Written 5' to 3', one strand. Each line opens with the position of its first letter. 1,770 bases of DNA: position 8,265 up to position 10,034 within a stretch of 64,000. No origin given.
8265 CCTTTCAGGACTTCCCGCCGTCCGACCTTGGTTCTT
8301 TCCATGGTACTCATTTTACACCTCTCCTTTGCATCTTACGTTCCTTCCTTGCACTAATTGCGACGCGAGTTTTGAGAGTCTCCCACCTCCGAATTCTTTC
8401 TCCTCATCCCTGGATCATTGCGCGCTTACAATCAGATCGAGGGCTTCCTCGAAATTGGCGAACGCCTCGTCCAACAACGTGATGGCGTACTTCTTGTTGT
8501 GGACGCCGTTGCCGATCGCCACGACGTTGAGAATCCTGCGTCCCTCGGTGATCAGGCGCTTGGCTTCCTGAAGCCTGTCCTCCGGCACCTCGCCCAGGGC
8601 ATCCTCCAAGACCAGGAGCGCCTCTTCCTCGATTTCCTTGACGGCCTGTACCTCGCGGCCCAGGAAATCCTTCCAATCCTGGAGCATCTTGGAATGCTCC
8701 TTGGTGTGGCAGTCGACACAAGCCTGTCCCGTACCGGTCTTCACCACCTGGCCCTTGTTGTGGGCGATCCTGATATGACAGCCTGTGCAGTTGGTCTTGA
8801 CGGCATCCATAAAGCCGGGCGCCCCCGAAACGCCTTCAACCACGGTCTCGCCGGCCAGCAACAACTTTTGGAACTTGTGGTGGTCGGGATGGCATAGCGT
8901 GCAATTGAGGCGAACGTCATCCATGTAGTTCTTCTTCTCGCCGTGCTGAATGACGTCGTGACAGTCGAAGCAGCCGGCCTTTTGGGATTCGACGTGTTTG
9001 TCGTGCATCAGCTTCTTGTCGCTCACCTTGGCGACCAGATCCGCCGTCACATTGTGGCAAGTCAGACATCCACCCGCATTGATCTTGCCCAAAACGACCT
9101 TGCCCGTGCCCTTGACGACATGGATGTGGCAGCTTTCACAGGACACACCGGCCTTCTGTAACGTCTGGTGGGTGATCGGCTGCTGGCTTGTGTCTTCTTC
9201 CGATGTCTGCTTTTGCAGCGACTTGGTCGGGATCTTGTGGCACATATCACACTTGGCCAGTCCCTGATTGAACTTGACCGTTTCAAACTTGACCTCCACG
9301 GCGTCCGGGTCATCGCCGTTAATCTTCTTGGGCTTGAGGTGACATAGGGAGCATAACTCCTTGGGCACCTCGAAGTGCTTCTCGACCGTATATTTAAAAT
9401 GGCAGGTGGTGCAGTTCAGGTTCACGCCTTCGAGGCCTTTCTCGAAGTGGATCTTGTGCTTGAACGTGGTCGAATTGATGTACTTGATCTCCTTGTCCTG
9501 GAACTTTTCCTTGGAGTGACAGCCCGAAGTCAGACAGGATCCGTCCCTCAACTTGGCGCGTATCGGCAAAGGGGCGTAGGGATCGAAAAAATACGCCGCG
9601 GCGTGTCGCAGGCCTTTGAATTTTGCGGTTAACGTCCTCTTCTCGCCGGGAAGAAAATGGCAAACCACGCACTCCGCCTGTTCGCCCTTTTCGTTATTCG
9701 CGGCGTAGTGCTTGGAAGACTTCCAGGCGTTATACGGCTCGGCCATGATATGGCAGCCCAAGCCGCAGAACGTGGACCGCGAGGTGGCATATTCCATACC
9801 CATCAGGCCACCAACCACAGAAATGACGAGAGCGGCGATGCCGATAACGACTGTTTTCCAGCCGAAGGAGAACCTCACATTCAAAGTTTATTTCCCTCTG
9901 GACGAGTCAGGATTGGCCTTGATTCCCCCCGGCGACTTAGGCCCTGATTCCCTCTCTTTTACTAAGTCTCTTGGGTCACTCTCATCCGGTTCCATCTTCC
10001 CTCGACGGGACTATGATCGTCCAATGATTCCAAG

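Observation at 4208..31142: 27-kb island with three paralogous Tat-exported molybdoenzyme modules, each paired with a membrane-anchored dodecaheme cytochrome: possibly an uncharacterised respiratory or lithotrophic system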

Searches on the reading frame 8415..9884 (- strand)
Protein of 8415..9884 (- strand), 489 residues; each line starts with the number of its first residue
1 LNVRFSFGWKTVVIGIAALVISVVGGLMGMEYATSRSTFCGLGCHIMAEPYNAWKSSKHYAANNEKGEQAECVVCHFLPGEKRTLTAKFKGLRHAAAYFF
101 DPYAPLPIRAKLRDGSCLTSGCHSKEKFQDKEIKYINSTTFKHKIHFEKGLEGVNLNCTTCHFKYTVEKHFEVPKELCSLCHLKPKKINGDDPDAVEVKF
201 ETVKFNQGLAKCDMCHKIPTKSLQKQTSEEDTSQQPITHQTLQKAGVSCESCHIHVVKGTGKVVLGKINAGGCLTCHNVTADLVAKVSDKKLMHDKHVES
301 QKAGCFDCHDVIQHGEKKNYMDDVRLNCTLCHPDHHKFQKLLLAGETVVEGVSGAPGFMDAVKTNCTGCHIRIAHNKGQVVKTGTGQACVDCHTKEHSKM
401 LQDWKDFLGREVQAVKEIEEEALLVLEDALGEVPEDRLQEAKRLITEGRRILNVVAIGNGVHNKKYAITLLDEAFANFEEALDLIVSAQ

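Call 6: search_protein_families(library=pfam, proteins=[window:8415-9884:-], max_evalue=0.01)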
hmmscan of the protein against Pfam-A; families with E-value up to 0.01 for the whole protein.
window:8415-9884:- (489 aa): 4 families
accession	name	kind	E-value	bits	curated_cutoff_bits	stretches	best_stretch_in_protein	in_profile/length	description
PF03264.19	Cytochrom_NNT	-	1.5e-18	67.5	24.1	2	11-98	11-94/174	NapC/NirT cytochrome c family, N-terminal region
PF14537.11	Cytochrom_c3_2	-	1.7e-13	51.2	25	2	243-320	3-73/79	Cytochrome c3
PF14522.11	Cytochrome_C7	-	1.9e-11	44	24.8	1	293-370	4-66/67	Cytochrome c7 and related cytochrome c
PF09699.15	Paired_CXXCH_1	-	0.0026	17.8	20.6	1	362-396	4-39/41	Doubled CXXCH motif (Paired_CXXCH_1)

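Call 8: search_protein_families(library=ncbifam, proteins=[window:8415-9884:-], max_evalue=0.00001)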
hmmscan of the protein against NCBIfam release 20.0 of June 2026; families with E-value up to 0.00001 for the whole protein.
window:8415-9884:- (489 aa): 6 families
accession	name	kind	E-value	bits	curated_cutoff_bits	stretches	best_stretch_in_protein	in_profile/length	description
TIGR03153.1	cytochr_NrfH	equivalog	5.3e-13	49.2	134.2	1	13-163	4-134/138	cytochrome c nitrite reductase small subunit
TIGR03508.1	decahem_SO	subfamily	6.5e-09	35.6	192.2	0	172-335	31-177/258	DmsE family decaheme c-type cytochrome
TIGR02162.1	torC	equivalog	2e-07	30.6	478.2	1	11-91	19-96/387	pentaheme c-type cytochrome TorC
TIGR02161.1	napC_nirT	subfamily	7.4e-07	29.2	310.6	0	6-77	16-83/185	periplasmic nitrate (or nitrite) reductase c-type cytochrome, NapC/NirT family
NF045722.1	c3_cytochr_TmcA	equivalog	1.6e-06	28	114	0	364-398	58-92/125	acidic tetraheme cytochrome c3 TmcA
NF011606.0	PRK15032.1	equivalog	3.1e-06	26.6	455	1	12-80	21-85/390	pentaheme c-type cytochrome TorC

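Call 51: find_homologous_proteins(query=window:8415-9884:-, max_evalue=1e-10)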
Query window:8415-9884:- (489 aa): 414 proteins with E <= 1e-10 among 8000 candidates; the best 120 are listed.
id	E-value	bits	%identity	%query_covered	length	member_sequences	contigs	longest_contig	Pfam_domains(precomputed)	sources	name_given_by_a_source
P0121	1.6e-275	932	95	85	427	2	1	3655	PF14537.12,PF03264.20,PF14522.12,PF22113.2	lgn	-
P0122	2.6e-177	608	53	99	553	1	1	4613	PF14537.12,PF03264.20,PF14522.12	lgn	-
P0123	1.9e-175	602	53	100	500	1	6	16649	PF14537.12,PF03264.20,PF14522.12,PF22113.2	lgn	-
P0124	3.3e-175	601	52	100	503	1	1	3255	PF14537.12,PF03264.20,PF02085.22,PF14522.12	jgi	jgi:nitrate/TMAO reductase-like tetraheme cytochrome c subunit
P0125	4.0e-173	595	52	99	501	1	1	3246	PF14537.12,PF03264.20,PF14522.12,PF22113.2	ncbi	ncbi:MAG: NapC/NirT family cytochrome c [Alphaproteobacteria bacterium]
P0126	2.6e-171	589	51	99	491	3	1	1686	PF14537.12,PF03264.20,PF02085.22,PF14522.12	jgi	jgi:nitrate/TMAO reductase-like tetraheme cytochrome c subunit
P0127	2.4e-170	586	53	99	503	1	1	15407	PF14537.12,PF03264.20,PF14522.12,PF22113.2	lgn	-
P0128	1.1e-169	583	52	100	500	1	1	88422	PF14537.12,PF03264.20,PF14522.12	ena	-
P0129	1.3e-169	583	52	99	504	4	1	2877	PF14537.12,PF03264.20,PF14522.12,PF22113.2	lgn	-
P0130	1.3e-169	583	51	99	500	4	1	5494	PF14537.12,PF03264.20,PF14522.12,PF22113.2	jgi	-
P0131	6.8e-169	581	51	100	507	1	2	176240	PF14537.12,PF03264.20,PF14522.12,PF22113.2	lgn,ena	-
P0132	1.3e-168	580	50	100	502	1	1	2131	PF14537.12,PF03264.20,PF14522.12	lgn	-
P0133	2.0e-168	579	50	99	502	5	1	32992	PF14537.12,PF03264.20,PF14522.12,PF22113.2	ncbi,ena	-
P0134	2.5e-168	579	51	100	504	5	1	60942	PF14537.12,PF03264.20,PF14522.12,PF22113.2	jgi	-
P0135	3.9e-168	578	51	99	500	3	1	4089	PF14537.12,PF03264.20,PF14522.12,PF22113.2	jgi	-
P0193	9.9e-161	554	51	98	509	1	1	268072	PF14537.12,PF03264.20,PF14522.12,PF22113.2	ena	-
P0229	1.0e-158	547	47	100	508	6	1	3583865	PF14537.12,PF03264.20,PF14522.12,PF22113.2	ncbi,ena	-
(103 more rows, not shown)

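Call 55: find_encoding_contigs(protein=window:8415-9884:-, flank=1000, max_places=2)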
Protein window:8415-9884:- (489 aa): 2 contigs read that carry it; 1 place shown.
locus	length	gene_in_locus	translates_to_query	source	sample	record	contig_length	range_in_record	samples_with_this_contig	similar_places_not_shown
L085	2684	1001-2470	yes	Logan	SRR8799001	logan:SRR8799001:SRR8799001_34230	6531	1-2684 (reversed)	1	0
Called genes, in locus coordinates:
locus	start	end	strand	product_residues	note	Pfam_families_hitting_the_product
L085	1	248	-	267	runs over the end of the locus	PF12974:Phosphonate-bd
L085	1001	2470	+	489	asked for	PF03264:Cytochrom_NNT, PF14522:Cytochrome_C7 (faint), PF22113:Mtrc-MtrF_II-IV_dom (faint), PF14537:Cytochrom_c3_2 (weak)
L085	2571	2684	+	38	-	?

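Call 59: predict_structure(alignment_id=A2)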
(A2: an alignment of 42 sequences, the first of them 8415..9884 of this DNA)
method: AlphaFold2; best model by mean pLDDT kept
length: 489 residues; sequences in the alignment: 42
mean_pLDDT: 61.0   pTM: 0.43
mean pLDDT of the five models: 61.0, 58.1, 53.7, 47.0, 46.6
residues with pLDDT >= 90: 25; 70-90: 129; 50-70: 173; < 50: 162
segments of 3 or more residues with pLDDT < 50: 1-5, 105-111, 119-121, 134-139, 150-154, 163-177, 183-203, 254-280, 301-304, 307-333, 357-368, 371-387
pLDDT, mean of each block of 10 residues (from residue 1): 54 83 77 69 55 72 78 68 71 69 49 52 57 48 60 50 45 48 43 40 54 56 59 62 63 41 36 39 52 53 48 39 42 58 73 57 43 45 47 63 80 89 88 89 90 80 80 92 85
secondary structure, 60 per line:
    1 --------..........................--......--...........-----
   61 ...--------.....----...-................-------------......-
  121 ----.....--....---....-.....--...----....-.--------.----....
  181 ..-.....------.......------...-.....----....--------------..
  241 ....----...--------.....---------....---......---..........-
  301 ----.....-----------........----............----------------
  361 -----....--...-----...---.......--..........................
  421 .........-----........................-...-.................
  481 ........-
elements in order: H9-34 H37-42 H45-55 H72-76 H85-100 H114-119 H125-129 E132-135 E139-142 H144-148 H158-161 H177-182 E184-188 E195-201 H212-215 H221-224 H239-244 E260-264 H274-277 H281-286 H290-299 H305-308 H321-328 H333-344 H366-369 E372-374 E380-382 H386-392 H395-429 H435-458 H464-488

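Call 68: fold_search(model_id=the predicted structure, library=pdb)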
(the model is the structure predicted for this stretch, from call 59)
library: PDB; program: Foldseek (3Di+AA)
matches with E <= 10: 160; with E <= 0.001: 0
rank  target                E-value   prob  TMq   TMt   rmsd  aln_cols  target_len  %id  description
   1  3sxq_B                1.8e-03  1.00  0.23  0.22   3.7       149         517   18  Structure of a hexameric multiheme c nitrite reductase from the extremophile bacterium Thiolkalivibrio paradoxus (released 2012-09-26)
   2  2ot4_A                2.4e-03  1.00  0.23  0.22   3.8       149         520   21  Structure of a hexameric multiheme c nitrite reductase from the extremophile bacterium Thiolkalivibrio nitratireducens (released 2008-04-08)
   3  3mmo_A                2.5e-03  1.00  0.23  0.22   3.8       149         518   20  Structure of the Thioalkalivibrio nitratireducens cytochrome c nitrite reductase in complex with cyanide (released 2010-09-29)
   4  3f29_B                3.1e-03  1.00  0.23  0.22   3.8       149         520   20  Structure of the Thioalkalivibrio nitratireducens cytochrome c nitrite reductase in complex with sulfite (released 2008-12-09)
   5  8rv0                  3.4e-03  1.00  0.25  0.24   3.6       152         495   16  Crystal structure of octaheme nitrite reductase from Trichlorobacter ammonificans in complex with nitrite (released 2024-03-27)
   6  3ttb_A                3.4e-03  1.00  0.23  0.22   3.6       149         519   18  Structure of the Thioalkalivibrio paradoxus cytochrome c nitrite reductase in complex with sulfite (released 2011-10-05)
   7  3rkh_A                3.4e-03  1.00  0.23  0.22   3.7       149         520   20  Structure of the Thioalkalivibrio nitratireducens cytochrome c nitrite reductase in a complex with nitrite (full occup (released 2011-06-15)
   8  3f29_A                3.8e-03  1.00  0.23  0.22   3.8       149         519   20  Structure of the Thioalkalivibrio nitratireducens cytochrome c nitrite reductase in complex with sulfite (released 2008-12-09)
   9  4wjy_A                7.7e-03  1.00  0.23  0.26   3.9       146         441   14  Esherichia coli nitrite reductase NrfA H264N (released 2015-03-11)
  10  1qdb_A                1.2e-02  1.00  0.23  0.24   3.9       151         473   18  CYTOCHROME C NITRITE REDUCTASE (released 1999-08-18)
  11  1gu6_A                2.0e-02  1.00  0.23  0.26   3.9       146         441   14  Structure of the Periplasmic Cytochrome c Nitrite Reductase from Escherichia coli (released 2002-03-08)
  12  1fs7                  2.1e-02  1.00  0.21  0.22   7.8       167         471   15  CYTOCHROME C NITRITE REDUCTASE FROM WOLINELLA SUCCINOGENES (released 2001-01-17)
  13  6i5b_A                2.4e-02  1.00  0.23  0.23   4.7       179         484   14  Crystal Structure of Outer Cell Wall Cytochrome OcwA (released 2019-09-25)
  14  6i5b_B                2.5e-02  1.00  0.23  0.23   4.9       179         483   14  Crystal Structure of Outer Cell Wall Cytochrome OcwA (released 2019-09-25)
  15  8bcx_C                2.6e-02  1.00  0.24  0.26   4.4       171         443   18  Crystal structure of NrfA-1 from Geobacter metallireducens (released 2023-08-30)
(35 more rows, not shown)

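Call 86: find_encoding_contigs(protein=P0229, flank=8000, max_places=1)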
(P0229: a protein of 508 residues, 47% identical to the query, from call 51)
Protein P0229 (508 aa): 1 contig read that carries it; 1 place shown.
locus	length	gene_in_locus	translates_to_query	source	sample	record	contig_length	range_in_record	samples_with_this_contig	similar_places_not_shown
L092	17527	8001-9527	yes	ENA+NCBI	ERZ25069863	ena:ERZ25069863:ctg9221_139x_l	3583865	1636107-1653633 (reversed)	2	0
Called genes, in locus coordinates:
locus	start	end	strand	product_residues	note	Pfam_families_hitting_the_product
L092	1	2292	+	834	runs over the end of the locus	PF00873:ACR_tran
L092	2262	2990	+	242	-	PF00873:ACR_tran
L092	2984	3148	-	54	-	-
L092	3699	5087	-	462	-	PF00072:Response_reg, PF00158:Sigma54_activat, PF14532:Sigma54_activ_2, PF07724:AAA_2 (weak), PF07728:AAA_5, PF25601:AAA_lid_14, PF02954:HTH_8, PF18024:HTH_50 (weak)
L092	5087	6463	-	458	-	PF00672:HAMP, PF00512:HisKA, PF02518:HATPase_c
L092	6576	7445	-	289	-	PF12974:Phosphonate-bd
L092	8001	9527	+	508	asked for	PF03264:Cytochrom_NNT, PF22113:Mtrc-MtrF_II-IV_dom (faint), PF14522:Cytochrome_C7 (faint), PF14537:Cytochrom_c3_2 (weak)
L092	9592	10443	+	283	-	PF12797:Fer4_2 (weak), PF12838:Fer4_7 (faint), PF13187:Fer4_9 (faint), PF13247:Fer4_11, PF13237:Fer4_10 (weak), PF00037:Fer4 (weak), PF12797:Fer4_2 (weak), PF12837:Fer4_6 (weak)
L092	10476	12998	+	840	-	PF04879:Molybdop_Fe4S4, PF00384:Molybdopterin, PF01568:Molydop_binding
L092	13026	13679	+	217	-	PF02613:Nitrate_red_del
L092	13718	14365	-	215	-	PF22741:PTP-NADK (weak)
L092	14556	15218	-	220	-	PF12840:HTH_20, PF01022:HTH_5, PF25212:HVO_A0114 (faint), PF00581:Rhodanese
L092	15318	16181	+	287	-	PF04116:FA_hydroxylase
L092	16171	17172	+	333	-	PF09335:VTT_dom, PF00581:Rhodanese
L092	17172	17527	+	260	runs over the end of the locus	PF01925:TauE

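Call 87: find_encoding_contigs(protein=P0193, flank=8000, max_places=1)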
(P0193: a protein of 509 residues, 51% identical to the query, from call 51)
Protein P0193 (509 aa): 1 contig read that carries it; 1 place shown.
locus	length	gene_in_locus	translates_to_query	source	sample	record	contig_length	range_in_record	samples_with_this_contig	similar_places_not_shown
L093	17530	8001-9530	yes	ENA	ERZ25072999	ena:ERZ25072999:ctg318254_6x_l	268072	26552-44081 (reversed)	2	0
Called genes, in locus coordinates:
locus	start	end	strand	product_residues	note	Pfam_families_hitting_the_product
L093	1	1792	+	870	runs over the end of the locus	PF03176:MMPL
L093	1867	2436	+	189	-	PF05494:MlaC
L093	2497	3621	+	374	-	PF04055:Radical_SAM, PF11946:DUF3463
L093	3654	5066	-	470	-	PF00072:Response_reg, PF00158:Sigma54_activat, PF14532:Sigma54_activ_2, PF07728:AAA_5, PF25601:AAA_lid_14, PF02954:HTH_8 (weak)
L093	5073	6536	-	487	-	PF00672:HAMP, PF00512:HisKA (weak), PF02518:HATPase_c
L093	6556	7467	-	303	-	PF12974:Phosphonate-bd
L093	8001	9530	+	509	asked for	PF03264:Cytochrom_NNT, PF22113:Mtrc-MtrF_II-IV_dom (faint), PF14522:Cytochrome_C7 (faint), PF14537:Cytochrom_c3_2 (faint)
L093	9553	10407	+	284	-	PF12797:Fer4_2 (weak), PF12837:Fer4_6 (faint), PF12838:Fer4_7 (faint), PF13187:Fer4_9 (faint), PF13237:Fer4_10 (faint), PF13247:Fer4_11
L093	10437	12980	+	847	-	PF04879:Molybdop_Fe4S4, PF00384:Molybdopterin, PF01568:Molydop_binding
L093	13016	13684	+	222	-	PF02613:Nitrate_red_del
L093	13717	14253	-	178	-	PF05163:DinB, PF04978:MST (faint), PF12867:DinB_2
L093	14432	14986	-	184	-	-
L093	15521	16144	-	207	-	PF06078:DUF937 (weak)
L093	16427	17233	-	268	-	PF21088:MS_channel_1st (weak), PF00924:MS_channel_2nd, PF21082:MS_channel_3rd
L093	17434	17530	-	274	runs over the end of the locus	-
